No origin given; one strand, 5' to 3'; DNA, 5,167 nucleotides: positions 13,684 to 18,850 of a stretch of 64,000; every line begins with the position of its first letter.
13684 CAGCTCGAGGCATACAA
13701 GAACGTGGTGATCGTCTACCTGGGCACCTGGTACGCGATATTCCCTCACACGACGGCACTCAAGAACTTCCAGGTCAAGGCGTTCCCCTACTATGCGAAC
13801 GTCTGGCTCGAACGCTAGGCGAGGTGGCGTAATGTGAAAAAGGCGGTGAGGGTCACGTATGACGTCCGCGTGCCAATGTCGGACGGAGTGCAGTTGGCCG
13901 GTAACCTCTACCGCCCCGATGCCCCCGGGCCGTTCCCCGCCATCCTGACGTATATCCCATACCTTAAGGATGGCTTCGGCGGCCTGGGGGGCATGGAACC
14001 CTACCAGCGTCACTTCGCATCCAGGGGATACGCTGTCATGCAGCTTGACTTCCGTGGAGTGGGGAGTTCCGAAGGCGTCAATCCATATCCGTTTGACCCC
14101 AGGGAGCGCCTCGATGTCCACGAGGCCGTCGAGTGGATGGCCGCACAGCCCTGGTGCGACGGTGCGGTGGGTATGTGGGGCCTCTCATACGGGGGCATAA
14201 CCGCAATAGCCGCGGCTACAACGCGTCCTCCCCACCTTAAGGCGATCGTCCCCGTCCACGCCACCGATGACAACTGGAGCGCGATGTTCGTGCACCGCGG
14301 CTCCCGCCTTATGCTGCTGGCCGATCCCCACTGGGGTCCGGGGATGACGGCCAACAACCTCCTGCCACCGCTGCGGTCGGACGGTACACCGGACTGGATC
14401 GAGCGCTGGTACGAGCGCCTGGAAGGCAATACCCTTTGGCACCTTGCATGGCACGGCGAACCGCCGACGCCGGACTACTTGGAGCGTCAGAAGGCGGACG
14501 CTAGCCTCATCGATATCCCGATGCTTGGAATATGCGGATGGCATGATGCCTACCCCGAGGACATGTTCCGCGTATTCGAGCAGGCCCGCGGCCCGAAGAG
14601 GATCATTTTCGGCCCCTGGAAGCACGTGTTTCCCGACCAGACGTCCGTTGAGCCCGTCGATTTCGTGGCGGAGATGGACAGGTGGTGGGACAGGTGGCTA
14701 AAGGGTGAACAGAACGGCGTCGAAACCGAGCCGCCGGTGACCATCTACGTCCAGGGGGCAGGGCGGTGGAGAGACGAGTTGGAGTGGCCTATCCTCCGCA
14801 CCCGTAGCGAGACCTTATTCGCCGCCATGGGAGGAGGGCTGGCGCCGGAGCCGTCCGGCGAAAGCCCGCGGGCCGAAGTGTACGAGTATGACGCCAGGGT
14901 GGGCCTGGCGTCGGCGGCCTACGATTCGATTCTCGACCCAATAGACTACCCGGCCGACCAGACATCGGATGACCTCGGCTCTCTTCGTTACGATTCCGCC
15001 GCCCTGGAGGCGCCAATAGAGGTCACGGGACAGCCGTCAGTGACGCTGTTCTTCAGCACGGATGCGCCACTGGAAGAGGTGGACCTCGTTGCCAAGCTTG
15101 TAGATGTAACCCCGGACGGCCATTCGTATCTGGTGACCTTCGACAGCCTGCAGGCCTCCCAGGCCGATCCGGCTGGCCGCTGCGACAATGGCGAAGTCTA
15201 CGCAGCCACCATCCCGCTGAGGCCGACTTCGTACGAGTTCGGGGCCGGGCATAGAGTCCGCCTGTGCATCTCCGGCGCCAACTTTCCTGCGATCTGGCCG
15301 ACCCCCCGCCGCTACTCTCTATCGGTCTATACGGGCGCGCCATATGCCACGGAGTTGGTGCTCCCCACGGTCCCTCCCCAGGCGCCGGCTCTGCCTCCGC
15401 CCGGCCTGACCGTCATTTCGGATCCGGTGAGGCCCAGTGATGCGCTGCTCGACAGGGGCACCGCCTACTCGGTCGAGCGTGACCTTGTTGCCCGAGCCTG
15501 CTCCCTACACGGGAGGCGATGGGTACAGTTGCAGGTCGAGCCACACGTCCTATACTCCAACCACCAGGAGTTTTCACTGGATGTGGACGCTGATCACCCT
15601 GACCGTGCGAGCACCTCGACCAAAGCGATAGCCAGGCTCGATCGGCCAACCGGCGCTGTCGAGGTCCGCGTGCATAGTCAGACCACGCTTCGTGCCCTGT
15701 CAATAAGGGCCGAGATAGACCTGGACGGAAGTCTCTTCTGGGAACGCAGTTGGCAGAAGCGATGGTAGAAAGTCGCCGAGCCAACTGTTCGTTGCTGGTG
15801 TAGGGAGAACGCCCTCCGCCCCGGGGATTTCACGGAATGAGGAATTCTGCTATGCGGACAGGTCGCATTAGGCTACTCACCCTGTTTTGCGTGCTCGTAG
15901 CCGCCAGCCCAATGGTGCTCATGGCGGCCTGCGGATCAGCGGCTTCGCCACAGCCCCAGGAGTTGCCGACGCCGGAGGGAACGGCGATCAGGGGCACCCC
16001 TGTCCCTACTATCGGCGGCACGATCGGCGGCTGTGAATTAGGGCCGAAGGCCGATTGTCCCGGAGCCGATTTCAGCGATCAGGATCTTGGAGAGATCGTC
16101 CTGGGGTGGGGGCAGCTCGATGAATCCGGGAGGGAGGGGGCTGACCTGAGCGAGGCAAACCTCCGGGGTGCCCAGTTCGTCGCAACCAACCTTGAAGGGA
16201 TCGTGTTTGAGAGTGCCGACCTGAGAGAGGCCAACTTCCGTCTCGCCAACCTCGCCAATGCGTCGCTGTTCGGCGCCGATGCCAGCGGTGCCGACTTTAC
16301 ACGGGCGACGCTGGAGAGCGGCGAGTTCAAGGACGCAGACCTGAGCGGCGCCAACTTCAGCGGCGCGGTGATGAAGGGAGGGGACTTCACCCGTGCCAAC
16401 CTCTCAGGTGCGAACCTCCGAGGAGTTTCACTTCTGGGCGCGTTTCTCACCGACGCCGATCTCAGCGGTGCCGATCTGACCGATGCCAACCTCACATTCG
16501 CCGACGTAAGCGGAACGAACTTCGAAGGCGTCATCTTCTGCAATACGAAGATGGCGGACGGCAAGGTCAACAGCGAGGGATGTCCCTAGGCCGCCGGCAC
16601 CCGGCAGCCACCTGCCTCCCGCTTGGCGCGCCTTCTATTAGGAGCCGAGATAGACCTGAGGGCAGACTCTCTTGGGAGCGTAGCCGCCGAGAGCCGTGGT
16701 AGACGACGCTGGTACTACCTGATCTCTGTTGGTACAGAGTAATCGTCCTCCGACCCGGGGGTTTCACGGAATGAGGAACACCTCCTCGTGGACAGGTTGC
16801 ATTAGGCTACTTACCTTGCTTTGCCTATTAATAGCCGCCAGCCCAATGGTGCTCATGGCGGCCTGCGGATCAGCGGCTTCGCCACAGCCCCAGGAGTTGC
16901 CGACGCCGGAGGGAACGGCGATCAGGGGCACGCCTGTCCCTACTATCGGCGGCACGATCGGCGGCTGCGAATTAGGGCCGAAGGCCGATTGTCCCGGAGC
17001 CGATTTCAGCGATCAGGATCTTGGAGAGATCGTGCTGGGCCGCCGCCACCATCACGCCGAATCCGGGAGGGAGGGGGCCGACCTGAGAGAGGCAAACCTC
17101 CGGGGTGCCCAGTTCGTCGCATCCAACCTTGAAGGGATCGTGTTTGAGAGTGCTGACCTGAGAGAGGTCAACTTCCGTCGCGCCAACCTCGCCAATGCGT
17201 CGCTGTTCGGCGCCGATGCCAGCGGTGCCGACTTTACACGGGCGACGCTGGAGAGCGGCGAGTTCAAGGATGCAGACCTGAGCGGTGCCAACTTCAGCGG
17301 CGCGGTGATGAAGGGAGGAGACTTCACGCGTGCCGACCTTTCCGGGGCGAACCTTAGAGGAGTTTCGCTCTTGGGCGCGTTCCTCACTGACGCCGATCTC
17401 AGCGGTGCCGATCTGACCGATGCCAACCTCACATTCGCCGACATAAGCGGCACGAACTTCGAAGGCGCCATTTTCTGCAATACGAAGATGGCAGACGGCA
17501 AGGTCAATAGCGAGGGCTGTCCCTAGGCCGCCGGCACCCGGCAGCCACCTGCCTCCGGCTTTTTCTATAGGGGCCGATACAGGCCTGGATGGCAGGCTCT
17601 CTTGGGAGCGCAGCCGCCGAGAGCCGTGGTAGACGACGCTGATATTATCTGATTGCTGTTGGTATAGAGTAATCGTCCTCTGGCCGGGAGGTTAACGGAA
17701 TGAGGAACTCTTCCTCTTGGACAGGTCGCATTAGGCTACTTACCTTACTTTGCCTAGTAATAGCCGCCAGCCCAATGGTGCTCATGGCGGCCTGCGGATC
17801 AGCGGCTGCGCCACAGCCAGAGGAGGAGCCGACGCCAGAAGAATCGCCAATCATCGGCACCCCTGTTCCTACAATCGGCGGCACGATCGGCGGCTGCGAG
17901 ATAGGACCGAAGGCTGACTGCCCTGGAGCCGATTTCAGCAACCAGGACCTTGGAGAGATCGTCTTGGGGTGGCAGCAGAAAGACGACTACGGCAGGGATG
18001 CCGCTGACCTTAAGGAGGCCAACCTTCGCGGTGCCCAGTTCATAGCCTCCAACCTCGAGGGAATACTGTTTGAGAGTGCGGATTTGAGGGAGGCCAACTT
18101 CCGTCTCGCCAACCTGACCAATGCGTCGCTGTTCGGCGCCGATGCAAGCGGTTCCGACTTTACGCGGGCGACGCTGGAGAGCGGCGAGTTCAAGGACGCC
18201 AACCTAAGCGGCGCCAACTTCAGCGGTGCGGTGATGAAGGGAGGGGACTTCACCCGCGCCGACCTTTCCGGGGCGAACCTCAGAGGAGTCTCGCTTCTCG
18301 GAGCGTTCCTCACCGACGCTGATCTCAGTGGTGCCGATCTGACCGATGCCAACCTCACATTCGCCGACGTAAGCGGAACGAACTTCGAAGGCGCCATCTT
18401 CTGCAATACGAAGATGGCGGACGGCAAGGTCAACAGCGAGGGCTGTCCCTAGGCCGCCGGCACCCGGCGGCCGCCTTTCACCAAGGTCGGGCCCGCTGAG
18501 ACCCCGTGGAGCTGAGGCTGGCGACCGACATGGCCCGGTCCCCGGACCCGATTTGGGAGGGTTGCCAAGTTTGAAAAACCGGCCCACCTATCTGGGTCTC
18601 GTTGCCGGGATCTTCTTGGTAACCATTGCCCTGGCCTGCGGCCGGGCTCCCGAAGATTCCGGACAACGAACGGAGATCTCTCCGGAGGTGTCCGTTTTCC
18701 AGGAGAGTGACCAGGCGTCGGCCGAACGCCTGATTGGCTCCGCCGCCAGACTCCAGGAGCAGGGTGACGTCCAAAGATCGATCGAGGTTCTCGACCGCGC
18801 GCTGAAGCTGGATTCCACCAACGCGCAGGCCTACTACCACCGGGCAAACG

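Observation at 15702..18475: Threefold tandem amplification of a secreted pentapeptide-repeat lipoprotein gene, with relics of the neighbouring gene's 3' end in each spacer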

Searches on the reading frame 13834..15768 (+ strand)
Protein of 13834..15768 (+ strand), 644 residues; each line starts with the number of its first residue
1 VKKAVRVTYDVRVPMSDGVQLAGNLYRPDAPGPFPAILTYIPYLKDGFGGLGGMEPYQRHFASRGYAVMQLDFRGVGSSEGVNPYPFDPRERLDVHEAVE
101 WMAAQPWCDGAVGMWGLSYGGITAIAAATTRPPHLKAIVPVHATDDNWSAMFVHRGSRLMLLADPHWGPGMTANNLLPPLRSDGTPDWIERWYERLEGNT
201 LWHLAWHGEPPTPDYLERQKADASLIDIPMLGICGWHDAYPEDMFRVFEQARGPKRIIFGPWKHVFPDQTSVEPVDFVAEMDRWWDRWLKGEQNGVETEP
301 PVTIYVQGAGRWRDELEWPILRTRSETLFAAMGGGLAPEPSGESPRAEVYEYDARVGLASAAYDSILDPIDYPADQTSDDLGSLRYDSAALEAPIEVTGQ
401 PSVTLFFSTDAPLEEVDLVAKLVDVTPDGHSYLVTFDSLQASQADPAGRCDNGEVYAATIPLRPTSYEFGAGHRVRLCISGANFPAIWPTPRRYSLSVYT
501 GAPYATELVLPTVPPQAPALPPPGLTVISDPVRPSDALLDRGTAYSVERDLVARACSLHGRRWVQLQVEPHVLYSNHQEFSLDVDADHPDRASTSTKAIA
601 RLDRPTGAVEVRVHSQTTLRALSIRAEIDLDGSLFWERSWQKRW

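Call 6: search_protein_families(library=pfam, proteins=[window:13834-15768:+], max_evalue=0.01)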
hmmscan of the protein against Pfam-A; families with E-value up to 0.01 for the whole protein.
window:13834-15768:+ (644 aa): 7 families
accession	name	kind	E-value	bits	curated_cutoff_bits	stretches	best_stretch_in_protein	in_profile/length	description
PF02129.25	Peptidase_S15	-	6.3e-49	167.4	23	1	17-265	1-261/262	X-Pro dipeptidyl-peptidase (S15 family)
PF08530.16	PepX_C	-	4e-29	102.5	22.5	1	294-503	1-200/217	X-Pro dipeptidyl-peptidase C-terminal non-catalytic domain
PF00326.27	Peptidase_S9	-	1.1e-06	28.7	22.6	1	61-146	10-100/213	Prolyl oligopeptidase family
PF12146.15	Hydrolase_4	-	1.1e-06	28.6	27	1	58-139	24-105/239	Serine aminopeptidase, S33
PF00561.26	Abhydrolase_1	-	1.9e-05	24.9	25.8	1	58-148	20-104/245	alpha/beta hydrolase fold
PF05448.18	AXE1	-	0.00017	20.9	21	0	8-78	56-122/321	Acetyl xylan esterase (AXE1)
PF06500.17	FrsA-like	-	0.00018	20.9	22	1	9-141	169-296/414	Esterase FrsA-like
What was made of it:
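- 13834..15768 (+): CocE/NonD-family (S15) hydrolase gene. It is intact, and its last ~83 nt (15686-15768) are the source of the relics. Pfam Peptidase_S15 6e-49 and PepX_C 4e-29 (call 6).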

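Call 51: search_protein_families(library=ncbifam, proteins=[window:13834-15768:+], max_evalue=0.001)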
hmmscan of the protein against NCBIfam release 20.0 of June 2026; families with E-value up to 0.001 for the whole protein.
window:13834-15768:+ (644 aa): 7 families
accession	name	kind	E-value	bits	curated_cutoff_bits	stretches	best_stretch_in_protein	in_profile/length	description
TIGR00976.1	CocE_NonD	subfamily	3.6e-90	303.5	66.3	1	13-514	1-549/550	CocE/NonD family hydrolase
NF003780.0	PRK05371.1-1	subfamily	9.2e-28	97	642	2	268-483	350-556/594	Xaa-Pro dipeptidyl-peptidase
NF003782.0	PRK05371.1-3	subfamily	2.7e-13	49.2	711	2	263-515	407-644/648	Xaa-Pro dipeptidyl-peptidase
NF047920.1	lactonase_UilS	equivalog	2e-11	44.2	400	1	21-140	11-127/285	UilS family quorum-quenching N-acyl-homoserine lactonase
NF003781.0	PRK05371.1-2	equivalog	6.4e-07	28.1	881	1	106-140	361-395/805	Xaa-Pro dipeptidyl-peptidase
TIGR03101.1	hydr2_PEP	hypoth_equivalog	3.2e-05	23.6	202.75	1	59-131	50-120/266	hydrolase 2, exosortase A system-associated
NF003460.0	PRK05077.1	equivalog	0.00011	21.1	477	1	10-143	170-298/414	esterase FrsA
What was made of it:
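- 13834..15768 (+): NCBIfam CocE_NonD 3.6e-90, above cutoff (call 51).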

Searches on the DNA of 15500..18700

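Call 43: search_rna_families(source=window, start=15500, end=18700, threshold=evalue, max_evalue=1)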
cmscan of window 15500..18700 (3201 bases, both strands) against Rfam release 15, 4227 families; matches with E-value up to 1: 0.
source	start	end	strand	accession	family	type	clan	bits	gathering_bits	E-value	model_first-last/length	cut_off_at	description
